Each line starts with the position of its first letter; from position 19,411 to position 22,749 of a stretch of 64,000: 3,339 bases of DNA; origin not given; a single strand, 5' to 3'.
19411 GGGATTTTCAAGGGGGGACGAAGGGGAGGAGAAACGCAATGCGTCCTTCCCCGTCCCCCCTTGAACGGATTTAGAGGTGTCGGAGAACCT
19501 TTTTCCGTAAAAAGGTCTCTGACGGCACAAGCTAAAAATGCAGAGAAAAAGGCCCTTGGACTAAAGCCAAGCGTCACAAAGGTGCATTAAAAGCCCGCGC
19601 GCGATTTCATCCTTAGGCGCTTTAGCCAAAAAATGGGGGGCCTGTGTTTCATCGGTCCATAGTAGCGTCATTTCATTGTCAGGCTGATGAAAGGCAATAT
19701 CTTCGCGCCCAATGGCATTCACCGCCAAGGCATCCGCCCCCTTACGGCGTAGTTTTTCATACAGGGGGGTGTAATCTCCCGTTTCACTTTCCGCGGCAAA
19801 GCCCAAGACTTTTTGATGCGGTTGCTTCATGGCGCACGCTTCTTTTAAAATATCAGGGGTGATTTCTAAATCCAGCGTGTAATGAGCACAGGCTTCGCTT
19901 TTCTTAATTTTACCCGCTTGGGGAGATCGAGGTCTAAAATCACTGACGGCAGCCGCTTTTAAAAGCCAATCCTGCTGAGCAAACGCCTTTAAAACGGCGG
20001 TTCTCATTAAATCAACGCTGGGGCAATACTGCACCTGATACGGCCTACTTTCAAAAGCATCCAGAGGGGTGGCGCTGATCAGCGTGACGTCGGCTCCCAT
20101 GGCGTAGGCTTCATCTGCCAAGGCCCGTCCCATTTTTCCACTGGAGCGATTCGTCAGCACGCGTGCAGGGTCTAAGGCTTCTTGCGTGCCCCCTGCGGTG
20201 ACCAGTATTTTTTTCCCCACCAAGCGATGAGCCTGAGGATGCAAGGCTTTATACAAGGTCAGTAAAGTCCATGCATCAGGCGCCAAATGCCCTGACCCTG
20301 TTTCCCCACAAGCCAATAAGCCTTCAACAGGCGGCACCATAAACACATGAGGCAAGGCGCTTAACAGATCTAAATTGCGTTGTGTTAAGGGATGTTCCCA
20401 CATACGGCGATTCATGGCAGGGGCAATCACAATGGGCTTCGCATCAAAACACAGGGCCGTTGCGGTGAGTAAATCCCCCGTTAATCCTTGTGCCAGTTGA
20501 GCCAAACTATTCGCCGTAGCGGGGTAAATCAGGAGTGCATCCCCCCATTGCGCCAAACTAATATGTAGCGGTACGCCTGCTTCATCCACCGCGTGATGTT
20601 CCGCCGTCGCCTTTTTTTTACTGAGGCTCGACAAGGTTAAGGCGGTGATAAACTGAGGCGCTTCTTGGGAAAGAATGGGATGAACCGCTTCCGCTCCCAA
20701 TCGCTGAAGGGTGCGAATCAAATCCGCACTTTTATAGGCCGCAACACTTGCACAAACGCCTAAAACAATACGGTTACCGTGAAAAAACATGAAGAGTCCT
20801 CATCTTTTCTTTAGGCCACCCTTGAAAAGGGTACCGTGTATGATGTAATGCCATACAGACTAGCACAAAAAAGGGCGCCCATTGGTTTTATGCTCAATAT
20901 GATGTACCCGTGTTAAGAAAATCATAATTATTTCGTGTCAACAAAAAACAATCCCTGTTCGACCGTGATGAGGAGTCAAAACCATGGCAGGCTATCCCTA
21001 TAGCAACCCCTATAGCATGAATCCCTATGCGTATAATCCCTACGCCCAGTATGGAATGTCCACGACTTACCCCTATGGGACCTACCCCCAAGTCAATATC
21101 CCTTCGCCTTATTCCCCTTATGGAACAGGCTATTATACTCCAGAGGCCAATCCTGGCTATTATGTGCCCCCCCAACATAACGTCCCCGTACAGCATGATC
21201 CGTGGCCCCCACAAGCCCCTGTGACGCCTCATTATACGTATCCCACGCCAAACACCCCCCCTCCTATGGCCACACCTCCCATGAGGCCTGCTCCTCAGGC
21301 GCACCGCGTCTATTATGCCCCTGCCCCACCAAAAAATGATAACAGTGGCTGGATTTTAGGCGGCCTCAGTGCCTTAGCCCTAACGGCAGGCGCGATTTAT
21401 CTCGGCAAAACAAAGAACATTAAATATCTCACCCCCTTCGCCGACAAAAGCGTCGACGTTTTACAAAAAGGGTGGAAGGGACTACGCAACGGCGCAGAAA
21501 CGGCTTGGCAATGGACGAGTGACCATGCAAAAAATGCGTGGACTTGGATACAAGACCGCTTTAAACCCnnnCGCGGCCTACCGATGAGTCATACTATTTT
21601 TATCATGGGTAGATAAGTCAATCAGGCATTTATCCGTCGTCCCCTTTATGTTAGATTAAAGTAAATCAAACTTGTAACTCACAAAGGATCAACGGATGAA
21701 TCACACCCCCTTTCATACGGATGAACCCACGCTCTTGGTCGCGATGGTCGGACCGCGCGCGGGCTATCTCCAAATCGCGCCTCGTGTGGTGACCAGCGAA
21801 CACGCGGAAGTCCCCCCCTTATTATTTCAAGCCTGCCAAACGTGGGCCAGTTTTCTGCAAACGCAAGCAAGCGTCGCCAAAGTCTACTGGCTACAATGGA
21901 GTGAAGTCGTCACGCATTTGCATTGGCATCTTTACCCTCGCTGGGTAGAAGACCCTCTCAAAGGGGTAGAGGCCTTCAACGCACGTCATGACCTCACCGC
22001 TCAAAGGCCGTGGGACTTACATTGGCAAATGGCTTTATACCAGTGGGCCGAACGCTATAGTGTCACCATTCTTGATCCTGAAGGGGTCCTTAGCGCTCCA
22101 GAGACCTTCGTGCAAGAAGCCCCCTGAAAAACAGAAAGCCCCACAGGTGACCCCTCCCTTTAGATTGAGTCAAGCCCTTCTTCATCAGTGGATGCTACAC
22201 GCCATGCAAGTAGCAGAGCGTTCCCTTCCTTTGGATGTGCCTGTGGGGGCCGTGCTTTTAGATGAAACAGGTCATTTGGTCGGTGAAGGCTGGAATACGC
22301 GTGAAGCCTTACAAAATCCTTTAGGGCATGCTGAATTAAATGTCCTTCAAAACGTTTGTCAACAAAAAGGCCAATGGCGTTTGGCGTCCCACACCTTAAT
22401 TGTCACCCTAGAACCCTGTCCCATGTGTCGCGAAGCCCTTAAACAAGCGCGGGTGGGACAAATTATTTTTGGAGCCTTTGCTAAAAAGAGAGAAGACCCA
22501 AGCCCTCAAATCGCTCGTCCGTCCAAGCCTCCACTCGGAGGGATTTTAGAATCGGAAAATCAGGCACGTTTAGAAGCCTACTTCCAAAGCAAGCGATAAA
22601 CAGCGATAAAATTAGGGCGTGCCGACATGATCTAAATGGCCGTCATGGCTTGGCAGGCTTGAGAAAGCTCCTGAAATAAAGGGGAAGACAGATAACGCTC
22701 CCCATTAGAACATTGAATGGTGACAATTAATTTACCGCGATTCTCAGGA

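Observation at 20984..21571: Tyr/Pro-rich (PY/NPY-repeat) membrane protein with Trp-rich amphipathic tail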

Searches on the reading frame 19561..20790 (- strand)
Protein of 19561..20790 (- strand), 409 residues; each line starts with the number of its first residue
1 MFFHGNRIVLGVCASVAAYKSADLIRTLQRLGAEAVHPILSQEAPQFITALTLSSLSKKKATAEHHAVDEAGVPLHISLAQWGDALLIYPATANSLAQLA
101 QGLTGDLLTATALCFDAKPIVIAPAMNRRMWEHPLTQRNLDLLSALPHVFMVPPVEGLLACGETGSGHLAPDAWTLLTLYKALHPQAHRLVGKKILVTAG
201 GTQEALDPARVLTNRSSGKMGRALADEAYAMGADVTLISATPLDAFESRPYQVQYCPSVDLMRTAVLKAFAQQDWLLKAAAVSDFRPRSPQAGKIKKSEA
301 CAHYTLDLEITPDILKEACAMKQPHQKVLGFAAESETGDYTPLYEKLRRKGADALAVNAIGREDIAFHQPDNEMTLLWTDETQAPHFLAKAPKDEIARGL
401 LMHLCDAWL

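Call 5: search_protein_families(library=pfam, proteins=[window:19561-20790:-], max_evalue=1)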
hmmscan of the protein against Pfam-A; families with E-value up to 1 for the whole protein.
window:19561-20790:- (409 aa): 2 families
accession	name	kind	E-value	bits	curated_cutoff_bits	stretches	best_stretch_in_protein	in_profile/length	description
PF04127.22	DFP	-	2.5e-52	177.9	22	1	191-377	2-186/186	DNA/pantothenate metabolism flavoprotein C-terminal domain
PF02441.25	Flavoprotein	-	1.8e-27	96.3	22.7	1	7-145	2-147/162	Flavoprotein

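Call 10: find_related_loci(query=window:19561-20787:-, collection=genome_contigs, flank=6000)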
Query window:19561-20787:- (408 aa) in genome_contigs; peptide patterns used: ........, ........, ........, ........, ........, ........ (x = any residue, [..] = any of these).
196 stretches matched a pattern; 15 encode a relative of the query (tblastn E <= 1e-3); 15 distinct loci.
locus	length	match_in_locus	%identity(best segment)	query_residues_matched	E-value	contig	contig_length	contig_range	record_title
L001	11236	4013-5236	97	1-408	0e+0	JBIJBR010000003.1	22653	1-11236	MAG: Vampirovibrionales bacterium isolate ME2006-08-10D11_3300044971_group2_bin133 Rohwer_bin1407_scaffold_1332_c1, whol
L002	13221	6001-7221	72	1-408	0e+0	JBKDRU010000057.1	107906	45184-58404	MAG: Vampirovibrionales bacterium isolate samp_2158_concoct_272 samp_2158_1140790, whole genome shotgun sequence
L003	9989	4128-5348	71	1-408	0e+0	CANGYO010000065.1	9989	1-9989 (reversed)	MAG: Vampirovibrionales bacterium isolate RE-15aug16-9 genome assembly, contig: RE-15aug16-C11247, whole genome shotgun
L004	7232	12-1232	71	1-408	0e+0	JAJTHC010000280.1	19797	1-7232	MAG: Vampirovibrionales bacterium isolate CoA8N_M69.1 k141_793457, whole genome shotgun sequence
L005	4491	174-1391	70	1-407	0e+0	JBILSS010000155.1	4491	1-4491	MAG: Vampirovibrionales bacterium isolate ME2018-07-03_3300044637_group8_bin134 Rohwer_bin1413_scaffold_22764_c1, whole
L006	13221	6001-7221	70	1-408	0e+0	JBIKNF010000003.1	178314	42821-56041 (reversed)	MAG: Vampirovibrionales bacterium isolate ME2014-09-21_3300035681_group5_bin84 Rohwer_bin1408_scaffold_20_c2, whole geno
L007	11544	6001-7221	70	1-408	0e+0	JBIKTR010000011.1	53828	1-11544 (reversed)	MAG: Vampirovibrionales bacterium isolate ME2015-07-30_3300044647_group6_bin122 Rohwer_bin1410_scaffold_164_c1, whole ge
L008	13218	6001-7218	70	1-407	0e+0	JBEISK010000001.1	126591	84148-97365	MAG: Gammaproteobacteria bacterium isolate Sample-107-S80-bin-40 Sample_107_S80-bin_40-k141_289486, whole genome shotgun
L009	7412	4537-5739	70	6-407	0e+0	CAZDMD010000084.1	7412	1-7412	MAG TPA_asm: uncultured Vampirovibrionales bacterium isolate SRP278252_co3_622 genome assembly, contig: NODE_20777_lengt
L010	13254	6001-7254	37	1-403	3e-73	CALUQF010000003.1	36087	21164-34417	MAG: Candidatus Gastranaerophilales bacterium isolate BRZ_GG__bin1 genome assembly, contig: BRZ_GG__NODE_1630_length_360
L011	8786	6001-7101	39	2-376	9e-61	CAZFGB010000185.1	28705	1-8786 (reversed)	MAG TPA_asm: uncultured Pseudomonadales bacterium isolate SRP338948_co1_153 genome assembly, contig: k141_172562, whole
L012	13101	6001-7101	38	2-376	5e-64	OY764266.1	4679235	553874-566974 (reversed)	MAG: Pseudomonadales bacterium isolate 98484ff4-1806-4741-b53f-28f88446d800 genome assembly, chromosome: 1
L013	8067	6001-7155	38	4-403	5e-53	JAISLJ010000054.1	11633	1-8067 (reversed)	MAG: Zoogloeaceae bacterium isolate Im510_bin101 k119_889551, whole genome shotgun sequence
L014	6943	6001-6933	39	7-333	4e-49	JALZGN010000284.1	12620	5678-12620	MAG: Actinomycetota bacterium isolate SAD bin10 SC8822-24_k127_1639308, whole genome shotgun sequence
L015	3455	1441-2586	38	7-403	2e-48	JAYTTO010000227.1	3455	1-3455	MAG: Betaproteobacteria bacterium isolate GFS_541 GFS_541_226, whole genome shotgun sequence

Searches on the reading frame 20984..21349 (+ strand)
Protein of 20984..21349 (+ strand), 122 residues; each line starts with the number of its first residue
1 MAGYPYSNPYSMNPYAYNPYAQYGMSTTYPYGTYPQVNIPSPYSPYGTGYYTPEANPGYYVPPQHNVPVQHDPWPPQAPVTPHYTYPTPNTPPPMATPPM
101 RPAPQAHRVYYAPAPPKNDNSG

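Call 42: find_homologous_proteins(query=window:20984-21349:+, max_evalue=10)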
Query seq(122 aa) (122 aa): 1 proteins with E <= 10 among 4 candidates.
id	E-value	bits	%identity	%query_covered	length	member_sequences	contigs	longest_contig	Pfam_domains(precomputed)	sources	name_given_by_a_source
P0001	8.3e-70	252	100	100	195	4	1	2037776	-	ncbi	ncbi:MAG: hypothetical protein HEQ32_02115 [Vampirovibrio sp.]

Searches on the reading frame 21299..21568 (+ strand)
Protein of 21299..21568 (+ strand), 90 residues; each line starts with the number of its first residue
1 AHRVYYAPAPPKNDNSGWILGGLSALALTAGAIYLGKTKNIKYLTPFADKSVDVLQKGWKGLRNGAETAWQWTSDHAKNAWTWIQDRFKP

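Call 13: search_protein_representatives(protein=window:21299-21568:+)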
Query: 90 residues. Proteins with E-value up to 0.001 (for the whole library): 2; up to 1e-10: 1; up to 1e-30: 1. The best 2 are listed.
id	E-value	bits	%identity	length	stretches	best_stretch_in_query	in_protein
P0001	5.4e-56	202.9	100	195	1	1-90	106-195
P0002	1.4e-04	38.0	32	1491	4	45-84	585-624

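Call 19: search_protein_families(library=pfam, proteins=[P0002], max_evalue=10)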
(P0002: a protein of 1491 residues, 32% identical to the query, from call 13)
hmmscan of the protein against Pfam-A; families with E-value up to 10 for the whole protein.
P0002 (1491 aa): 7 families
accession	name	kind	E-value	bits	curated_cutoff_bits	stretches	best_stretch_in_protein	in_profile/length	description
PF10145.14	PhageMin_Tail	-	7.4e-27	95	33.2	1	81-276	1-201/201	Phage-related minor tail protein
PF05048.19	NosD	-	0.044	13.7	23.6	1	129-251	30-146/212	Periplasmic copper-binding protein (NosD)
PF06810.17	Phage_scaffold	-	0.44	10.9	35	1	225-261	113-148/170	Phage capsid assembly scaffolding protein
PF06160.17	EzrA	-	1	8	39.6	0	867-925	73-129/557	Septation ring formation regulator, EzrA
PF19146.6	DUF5828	-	1.8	8.5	27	1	1241-1294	73-128/230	Family of unknown function (DUF5828)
PF16525.10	MHB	-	2.5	8.8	27.4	1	847-882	38-73/77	Haemophore, haem-binding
PF05701.16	WEMBL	-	2.9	7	35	1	1230-1303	378-451/562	Weak chloroplast movement under blue light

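Call 23: search_dna_similar(query=window:21299-21568:+, collection=phages, mode=protein, max_evalue=10, max_rows=30)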
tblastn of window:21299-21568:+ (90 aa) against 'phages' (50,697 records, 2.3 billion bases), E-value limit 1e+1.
Records with a match: 24; places in all: 24; records where one place covers at least 80% of the query: 0.
Best place of each record, by identity: <60% 24.
By first word of the organism name: Escherichia 21; Propionibacterium 2; Streptococcus 1.
By host as written in the record: Escherichia coli 7; Escherichia coli K514 3; Escherichia coli K12 MG1655 2; Escherichia coli MC1061 2; Escherichia coli JM110 2; Propionibacterium freudenreichii TL110 2; Escherichia coli O17:H18 1; Escherichia coli delta rfaD 1; and 4 more.
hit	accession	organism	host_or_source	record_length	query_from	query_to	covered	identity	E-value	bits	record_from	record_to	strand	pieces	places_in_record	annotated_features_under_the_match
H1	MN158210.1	Escherichia phage BEK12A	Escherichia coli K514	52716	44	86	48%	39.5%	3e+0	32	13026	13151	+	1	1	tail length tape-measure protein 1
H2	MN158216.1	Escherichia phage BEK26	Escherichia coli K514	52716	44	86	48%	39.5%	3e+0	32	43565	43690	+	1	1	tail length tape-measure protein 1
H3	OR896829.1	Escherichia phage MatMar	Escherichia coli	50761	44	86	48%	39.5%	3e+0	32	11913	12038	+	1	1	tail length tape measure protein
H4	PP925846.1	Escherichia phage BabyEgg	Escherichia coli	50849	44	86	48%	39.5%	3e+0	32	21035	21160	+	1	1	tail length tape measure protein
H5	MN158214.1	Escherichia phage BEBK14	Escherichia coli K514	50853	44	86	48%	39.5%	3e+0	32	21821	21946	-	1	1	tail length tape-measure protein 1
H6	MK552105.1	Escherichia phage Jahat_MG145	Escherichia coli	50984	44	86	48%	39.5%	3e+0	32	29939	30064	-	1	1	tail length tape-measure protein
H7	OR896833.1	Escherichia phage WaterSpirit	Escherichia coli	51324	44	86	48%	39.5%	3e+0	32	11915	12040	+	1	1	tail length tape measure protein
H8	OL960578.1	Escherichia phage vB_EcoS_SA32RD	Escherichia coli O17:H18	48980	42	86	50%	35.6%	4e+0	31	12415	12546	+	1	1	tail tape measure protein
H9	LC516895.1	Escherichia phage vB_EcoS-DELF2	Escherichia coli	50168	42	86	50%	35.6%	4e+0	31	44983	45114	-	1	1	putative tail tape measure protein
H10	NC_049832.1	Escherichia phage vB_EcoS-DELF2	Escherichia coli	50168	42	86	50%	35.6%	4e+0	31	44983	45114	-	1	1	tail length tape measure protein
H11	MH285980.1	Escherichia phage Eco_BIFF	Escherichia coli K12 MG1655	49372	42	86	50%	35.6%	5e+0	31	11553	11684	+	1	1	putative tail tape measure protein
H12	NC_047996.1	Escherichia phage Eco_BIFF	Escherichia coli K12 MG1655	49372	42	86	50%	35.6%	5e+0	31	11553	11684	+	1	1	tail length tape measure protein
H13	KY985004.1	Escherichia phage vB_EcoS_SH2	Escherichia coli MC1061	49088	42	86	50%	33.3%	1e+1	30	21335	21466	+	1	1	20069..22942: tail length tape-measure protein 1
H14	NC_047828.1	Escherichia phage vB_EcoS_SH2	Escherichia coli MC1061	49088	42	86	50%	33.3%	1e+1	30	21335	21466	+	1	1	20069..22942: tail length tape measure protein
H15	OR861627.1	Escherichia phage phiD2-2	Escherichia coli delta rfaD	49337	42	86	50%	33.3%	1e+1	30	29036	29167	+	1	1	tail tape measure protein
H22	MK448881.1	Streptococcus phage Javan240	Streptococcus gordonii Channon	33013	59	88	33%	43.3%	1e+1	30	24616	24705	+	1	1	minor tail protein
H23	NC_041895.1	Propionibacterium phage G4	Propionibacterium freudenreichii TL110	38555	61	87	30%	40.7%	4e+0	31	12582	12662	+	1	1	16: tail length tape measure protein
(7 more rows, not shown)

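Call 48: get_annotated_region(hit=H1, flank=300)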
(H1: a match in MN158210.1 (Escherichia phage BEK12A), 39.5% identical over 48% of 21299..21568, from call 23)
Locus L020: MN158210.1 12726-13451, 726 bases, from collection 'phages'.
description: Escherichia phage BEK12A, complete genome.
organism: Escherichia phage BEK12A (NCBI taxid 2656625)
taxonomy: Viruses; Duplodnaviria; Heunggongvirae; Uroviricota; Caudoviricetes; Drexlerviridae; Tempevirinae; Warwickvirus
host: Escherichia coli K514; source: -; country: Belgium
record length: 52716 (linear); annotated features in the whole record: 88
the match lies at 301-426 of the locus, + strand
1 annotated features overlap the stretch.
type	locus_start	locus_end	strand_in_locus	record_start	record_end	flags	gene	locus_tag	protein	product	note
CDS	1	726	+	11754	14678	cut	-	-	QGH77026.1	tail length tape-measure protein 1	-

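Call 49: get_annotated_region(hit=H23, flank=300)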
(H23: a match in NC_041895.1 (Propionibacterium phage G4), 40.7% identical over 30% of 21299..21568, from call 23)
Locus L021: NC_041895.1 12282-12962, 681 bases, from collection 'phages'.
description: Propionibacterium phage G4, complete genome.
organism: Propionibacterium phage G4 (NCBI taxid 1897537)
taxonomy: Viruses; Duplodnaviria; Heunggongvirae; Uroviricota; Caudoviricetes; Doucettevirus; Doucettevirus G4
host: Propionibacterium freudenreichii TL110; source: Emmental french cheese; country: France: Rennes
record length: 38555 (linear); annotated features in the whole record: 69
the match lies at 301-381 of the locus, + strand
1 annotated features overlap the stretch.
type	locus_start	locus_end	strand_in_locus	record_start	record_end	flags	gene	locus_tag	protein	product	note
CDS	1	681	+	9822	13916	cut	16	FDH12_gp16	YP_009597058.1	tail length tape measure protein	-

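Call 50: get_annotated_region(hit=H22, flank=300)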
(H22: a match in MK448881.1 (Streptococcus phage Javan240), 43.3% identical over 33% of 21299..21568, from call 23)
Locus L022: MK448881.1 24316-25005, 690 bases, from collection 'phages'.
description: Streptococcus phage Javan240, complete genome.
organism: Streptococcus phage Javan240 (NCBI taxid 2548064)
taxonomy: Viruses; Duplodnaviria; Heunggongvirae; Uroviricota; Caudoviricetes
host: Streptococcus gordonii Channon; source: -; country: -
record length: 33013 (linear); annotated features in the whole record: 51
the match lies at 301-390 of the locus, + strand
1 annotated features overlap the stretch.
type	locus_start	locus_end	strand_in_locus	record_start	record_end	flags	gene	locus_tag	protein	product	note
CDS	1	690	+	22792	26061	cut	-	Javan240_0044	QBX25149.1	minor tail protein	-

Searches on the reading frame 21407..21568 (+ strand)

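Call 19: search_protein_families(library=pfam, proteins=[window:21407-21568:+], max_evalue=10)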
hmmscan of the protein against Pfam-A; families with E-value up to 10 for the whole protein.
seq(54 aa): 2 families
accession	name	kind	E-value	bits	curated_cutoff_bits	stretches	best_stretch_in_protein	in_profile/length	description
PF13323.11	HPIH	-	0.028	14.8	24.2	1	15-44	55-84/155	N-terminal domain with HPIH motif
PF12063.14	ATG1-like_MIT1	-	0.17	12.3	22.5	1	11-53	82-128/147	Atg1-like, MIT domain 1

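Call 21: search_protein_families(library=phrogs, proteins=[window:21407-21568:+], max_evalue=1)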
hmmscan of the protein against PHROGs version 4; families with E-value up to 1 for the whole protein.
seq(54 aa): 3 families
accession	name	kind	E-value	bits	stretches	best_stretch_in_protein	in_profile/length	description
phrog_38045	-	moron, auxiliary metabolic gene and host takeover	0.018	15.9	1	14-50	88-124/243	membrane protein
phrog_971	-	lysis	0.021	14.4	1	18-49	547-578/1338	endolysin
phrog_24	-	tail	0.13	11.2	1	31-51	489-509/1151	tail length tape measure protein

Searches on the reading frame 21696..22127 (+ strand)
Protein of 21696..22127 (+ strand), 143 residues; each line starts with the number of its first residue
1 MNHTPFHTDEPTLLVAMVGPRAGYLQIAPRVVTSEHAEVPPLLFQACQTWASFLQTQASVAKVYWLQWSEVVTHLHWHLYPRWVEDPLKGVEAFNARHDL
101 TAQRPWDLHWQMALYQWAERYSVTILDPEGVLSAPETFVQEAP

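Call 5: search_protein_families(library=pfam, proteins=[window:21696-22127:+], max_evalue=1)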
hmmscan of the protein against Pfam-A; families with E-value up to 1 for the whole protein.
window:21696-22127:+ (143 aa): 1 family
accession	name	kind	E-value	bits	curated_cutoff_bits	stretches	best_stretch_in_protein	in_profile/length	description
PF02586.19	SRAP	-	0.0048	16.9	27.1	1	68-105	51-88/214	SOS response associated peptidase (SRAP)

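Call 9: search_protein_families(library=ncbifam, proteins=[window:21696-22124:+], max_evalue=0.01)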
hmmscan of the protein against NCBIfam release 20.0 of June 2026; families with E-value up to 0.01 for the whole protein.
window:21696-22124:+ (143 aa): 0 families

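Call 53: search_protein_families(library=padloc, proteins=[window:21696-22124:+], max_evalue=1)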
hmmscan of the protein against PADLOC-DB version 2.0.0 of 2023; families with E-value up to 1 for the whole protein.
window:21696-22124:+ (143 aa): 0 families

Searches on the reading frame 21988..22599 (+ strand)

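Call 5: search_protein_families(library=pfam, proteins=[window:21988-22599:+], max_evalue=1)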
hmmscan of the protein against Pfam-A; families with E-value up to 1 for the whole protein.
window:21988-22599:+ (203 aa): 6 families
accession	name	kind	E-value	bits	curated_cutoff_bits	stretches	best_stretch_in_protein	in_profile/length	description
PF00383.29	dCMP_cyt_deam_1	-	8.9e-24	83.8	25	1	66-162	5-101/102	Cytidine and deoxycytidylate deaminase zinc-binding region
PF14437.12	MafB19-deam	-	1e-17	64.8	27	1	67-165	5-103/142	MafB19-like deaminase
PF14439.12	Bd3614-deam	-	2.5e-07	31.1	38.5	1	83-150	7-73/113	Bd3614-like deaminase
PF18750.7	SNAD4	-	0.0017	18.8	27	1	105-152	22-72/130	Secreted Novel AID/APOBEC-like Deaminase 4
PF18772.7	APOBEC2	-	0.095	13.2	26.8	1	110-152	45-90/175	APOBEC2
PF18774.7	APOBEC4_like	-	0.29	11.5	26.7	1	99-152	22-73/131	APOBEC4-like -AID/APOBEC-deaminase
